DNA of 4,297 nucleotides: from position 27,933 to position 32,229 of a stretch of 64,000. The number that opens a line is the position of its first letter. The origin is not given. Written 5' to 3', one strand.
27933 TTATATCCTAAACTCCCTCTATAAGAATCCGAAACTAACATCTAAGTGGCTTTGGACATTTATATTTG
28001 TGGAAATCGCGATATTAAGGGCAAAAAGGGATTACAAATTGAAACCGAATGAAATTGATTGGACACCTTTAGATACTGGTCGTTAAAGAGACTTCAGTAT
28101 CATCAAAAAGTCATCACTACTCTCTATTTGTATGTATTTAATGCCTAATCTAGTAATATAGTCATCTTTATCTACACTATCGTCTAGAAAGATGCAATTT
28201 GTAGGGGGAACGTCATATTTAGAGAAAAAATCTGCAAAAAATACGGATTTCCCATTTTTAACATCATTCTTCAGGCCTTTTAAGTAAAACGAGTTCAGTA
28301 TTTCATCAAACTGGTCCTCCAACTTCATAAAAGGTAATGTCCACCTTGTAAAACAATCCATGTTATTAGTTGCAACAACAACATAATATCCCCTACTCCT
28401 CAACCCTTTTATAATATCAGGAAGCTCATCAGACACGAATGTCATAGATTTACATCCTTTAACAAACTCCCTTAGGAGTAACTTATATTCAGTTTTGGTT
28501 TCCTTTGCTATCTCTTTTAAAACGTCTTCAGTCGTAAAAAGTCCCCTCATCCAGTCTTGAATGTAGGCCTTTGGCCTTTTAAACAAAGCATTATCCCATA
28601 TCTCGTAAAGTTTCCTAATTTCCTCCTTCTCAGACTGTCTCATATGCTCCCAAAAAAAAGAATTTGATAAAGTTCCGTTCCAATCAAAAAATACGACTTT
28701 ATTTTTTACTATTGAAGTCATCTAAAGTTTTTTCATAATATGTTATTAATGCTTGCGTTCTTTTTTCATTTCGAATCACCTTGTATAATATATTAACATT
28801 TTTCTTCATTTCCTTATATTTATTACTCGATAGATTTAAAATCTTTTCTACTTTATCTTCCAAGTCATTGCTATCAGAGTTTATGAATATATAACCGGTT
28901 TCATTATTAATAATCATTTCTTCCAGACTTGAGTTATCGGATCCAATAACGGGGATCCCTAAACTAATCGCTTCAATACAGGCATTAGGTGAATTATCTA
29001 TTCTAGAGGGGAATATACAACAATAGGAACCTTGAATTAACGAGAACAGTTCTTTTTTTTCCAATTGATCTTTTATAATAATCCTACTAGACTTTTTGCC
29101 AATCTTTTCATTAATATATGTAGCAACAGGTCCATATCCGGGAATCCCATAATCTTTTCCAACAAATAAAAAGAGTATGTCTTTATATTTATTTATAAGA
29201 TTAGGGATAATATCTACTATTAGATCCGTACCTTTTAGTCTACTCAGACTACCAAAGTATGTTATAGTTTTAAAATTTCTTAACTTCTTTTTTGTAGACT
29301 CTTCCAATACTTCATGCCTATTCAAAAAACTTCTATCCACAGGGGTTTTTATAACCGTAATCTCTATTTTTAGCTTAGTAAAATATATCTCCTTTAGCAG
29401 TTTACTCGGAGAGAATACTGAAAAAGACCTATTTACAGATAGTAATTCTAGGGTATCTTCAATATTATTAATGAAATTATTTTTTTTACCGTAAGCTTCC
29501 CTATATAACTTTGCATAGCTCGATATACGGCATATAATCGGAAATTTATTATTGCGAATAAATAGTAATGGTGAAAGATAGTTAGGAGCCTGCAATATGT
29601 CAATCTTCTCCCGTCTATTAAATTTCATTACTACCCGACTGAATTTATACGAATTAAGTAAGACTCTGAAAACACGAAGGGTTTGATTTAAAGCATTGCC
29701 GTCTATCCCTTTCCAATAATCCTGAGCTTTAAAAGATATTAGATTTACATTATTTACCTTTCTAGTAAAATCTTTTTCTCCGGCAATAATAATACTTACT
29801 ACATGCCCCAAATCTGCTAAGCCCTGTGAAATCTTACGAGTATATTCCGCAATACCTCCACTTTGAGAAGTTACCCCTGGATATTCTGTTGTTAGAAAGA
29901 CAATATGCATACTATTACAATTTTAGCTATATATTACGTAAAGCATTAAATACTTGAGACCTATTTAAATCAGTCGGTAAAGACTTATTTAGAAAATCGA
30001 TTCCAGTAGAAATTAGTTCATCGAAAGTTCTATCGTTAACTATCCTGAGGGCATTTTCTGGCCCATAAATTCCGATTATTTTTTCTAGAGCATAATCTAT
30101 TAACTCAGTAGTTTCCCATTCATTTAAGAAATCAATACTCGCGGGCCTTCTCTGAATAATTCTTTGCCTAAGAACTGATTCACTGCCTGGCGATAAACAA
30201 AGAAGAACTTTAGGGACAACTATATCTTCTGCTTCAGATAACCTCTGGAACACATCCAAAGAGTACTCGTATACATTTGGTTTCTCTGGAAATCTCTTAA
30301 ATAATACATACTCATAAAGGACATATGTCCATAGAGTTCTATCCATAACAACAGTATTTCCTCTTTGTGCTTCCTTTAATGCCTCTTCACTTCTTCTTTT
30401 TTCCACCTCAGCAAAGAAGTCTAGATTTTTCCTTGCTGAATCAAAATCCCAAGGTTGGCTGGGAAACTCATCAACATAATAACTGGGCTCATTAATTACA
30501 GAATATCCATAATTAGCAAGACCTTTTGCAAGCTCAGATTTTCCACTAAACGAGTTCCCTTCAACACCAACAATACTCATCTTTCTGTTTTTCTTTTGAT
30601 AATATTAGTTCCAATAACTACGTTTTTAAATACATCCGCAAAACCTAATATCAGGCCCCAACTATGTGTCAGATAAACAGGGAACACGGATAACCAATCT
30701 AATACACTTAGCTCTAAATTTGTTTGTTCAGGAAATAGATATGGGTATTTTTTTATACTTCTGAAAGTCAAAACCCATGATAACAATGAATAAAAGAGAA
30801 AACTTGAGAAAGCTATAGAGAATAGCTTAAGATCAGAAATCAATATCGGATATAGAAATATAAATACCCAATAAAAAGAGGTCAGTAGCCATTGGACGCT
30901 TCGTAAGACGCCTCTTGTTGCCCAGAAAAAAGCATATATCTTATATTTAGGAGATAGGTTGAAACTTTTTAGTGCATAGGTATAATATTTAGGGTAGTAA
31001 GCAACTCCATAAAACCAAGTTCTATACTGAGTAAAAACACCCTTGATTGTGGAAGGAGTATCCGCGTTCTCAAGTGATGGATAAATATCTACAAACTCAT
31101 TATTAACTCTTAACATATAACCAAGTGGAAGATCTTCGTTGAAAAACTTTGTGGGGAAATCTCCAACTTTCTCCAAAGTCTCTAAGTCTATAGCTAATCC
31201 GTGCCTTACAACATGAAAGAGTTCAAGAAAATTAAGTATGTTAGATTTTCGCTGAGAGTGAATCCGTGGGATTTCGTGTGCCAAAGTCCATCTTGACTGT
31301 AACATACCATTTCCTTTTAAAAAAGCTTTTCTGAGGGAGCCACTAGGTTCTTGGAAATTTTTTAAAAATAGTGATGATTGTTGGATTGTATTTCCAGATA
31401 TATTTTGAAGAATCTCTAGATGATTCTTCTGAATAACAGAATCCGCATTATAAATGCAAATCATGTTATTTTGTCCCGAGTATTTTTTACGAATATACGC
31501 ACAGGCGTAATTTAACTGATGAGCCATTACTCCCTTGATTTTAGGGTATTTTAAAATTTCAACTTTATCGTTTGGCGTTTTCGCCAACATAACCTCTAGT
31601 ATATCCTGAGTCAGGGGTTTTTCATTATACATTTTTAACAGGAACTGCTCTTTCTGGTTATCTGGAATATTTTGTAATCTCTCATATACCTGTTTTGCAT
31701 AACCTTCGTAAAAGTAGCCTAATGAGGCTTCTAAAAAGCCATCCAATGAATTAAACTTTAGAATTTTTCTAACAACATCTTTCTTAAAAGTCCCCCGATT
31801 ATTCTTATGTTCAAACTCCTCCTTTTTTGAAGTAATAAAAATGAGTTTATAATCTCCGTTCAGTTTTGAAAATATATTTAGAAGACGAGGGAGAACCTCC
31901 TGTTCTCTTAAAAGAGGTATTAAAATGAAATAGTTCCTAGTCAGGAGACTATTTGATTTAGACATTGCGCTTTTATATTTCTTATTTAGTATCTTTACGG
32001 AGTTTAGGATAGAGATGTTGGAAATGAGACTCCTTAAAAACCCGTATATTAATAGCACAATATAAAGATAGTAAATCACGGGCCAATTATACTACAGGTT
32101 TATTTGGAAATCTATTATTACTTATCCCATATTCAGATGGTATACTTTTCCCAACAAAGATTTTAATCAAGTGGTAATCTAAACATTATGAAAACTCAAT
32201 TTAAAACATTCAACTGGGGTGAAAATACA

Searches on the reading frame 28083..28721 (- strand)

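Call 90: search_protein_families(library=pfam, proteins=[window:28083-28721:-], max_evalue=0.001)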
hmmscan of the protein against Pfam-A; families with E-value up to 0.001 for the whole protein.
window:28083-28721:- (212 aa): 3 families
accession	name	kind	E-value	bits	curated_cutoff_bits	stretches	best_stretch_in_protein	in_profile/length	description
PF00702.32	Hydrolase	-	8e-10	39.9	26.4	1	8-186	2-183/191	haloacid dehalogenase-like hydrolase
PF12710.13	HAD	-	2.2e-08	35.2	27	1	10-149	1-142/189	haloacid dehalogenase-like hydrolase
PF13419.12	HAD_2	-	0.00021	21.9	23.8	1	63-182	44-161/178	Haloacid dehalogenase-like hydrolase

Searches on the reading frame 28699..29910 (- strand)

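Call 90: search_protein_families(library=pfam, proteins=[window:28699-29910:-], max_evalue=0.001)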
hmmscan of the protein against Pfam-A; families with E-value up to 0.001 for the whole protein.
window:28699-29910:- (403 aa): 6 families
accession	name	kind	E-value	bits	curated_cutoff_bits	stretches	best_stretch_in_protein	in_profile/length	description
PF00534.26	Glycos_transf_1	-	3.5e-20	72.7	26.4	1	211-371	13-168/172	Glycosyl transferases group 1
PF13692.12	Glyco_trans_1_4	-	2.2e-17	64.1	27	1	214-359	2-141/142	Glycosyl transferases group 1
PF13439.12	Glyco_transf_4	-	6e-08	33.3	28.5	1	18-194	2-169/170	Glycosyltransferase Family 4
PF20706.3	GT4-conflict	-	1.9e-07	30.9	26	1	214-336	198-323/385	Family 4 Glycosyltransferase in conflict systems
PF08323.17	Glyco_transf_5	-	2.4e-05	24.6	22.7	1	2-84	1-77/239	Starch synthase catalytic domain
PF13579.12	Glyco_trans_4_4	-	3.1e-05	24.8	29.7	1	18-170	1-136/158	Glycosyl transferase 4-like domain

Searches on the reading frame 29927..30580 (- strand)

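Call 90: search_protein_families(library=pfam, proteins=[window:29927-30580:-], max_evalue=0.001)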
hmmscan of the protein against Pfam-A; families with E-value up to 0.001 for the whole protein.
window:29927-30580:- (217 aa): 1 family
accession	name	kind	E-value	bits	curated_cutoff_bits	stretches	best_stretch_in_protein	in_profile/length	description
PF13521.12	AAA_28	-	4e-05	24.3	27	1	12-96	10-96/164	AAA domain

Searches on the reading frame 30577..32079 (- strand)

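Call 90: search_protein_families(library=pfam, proteins=[window:30577-32079:-], max_evalue=0.001)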
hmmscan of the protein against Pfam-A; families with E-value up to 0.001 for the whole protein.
window:30577-32079:- (500 aa): 1 family
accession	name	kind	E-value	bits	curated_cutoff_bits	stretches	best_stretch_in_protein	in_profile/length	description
PF13632.12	Glyco_trans_2_3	-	9.6e-05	22.7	27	1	290-411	72-190/198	Glycosyl transferase family group 2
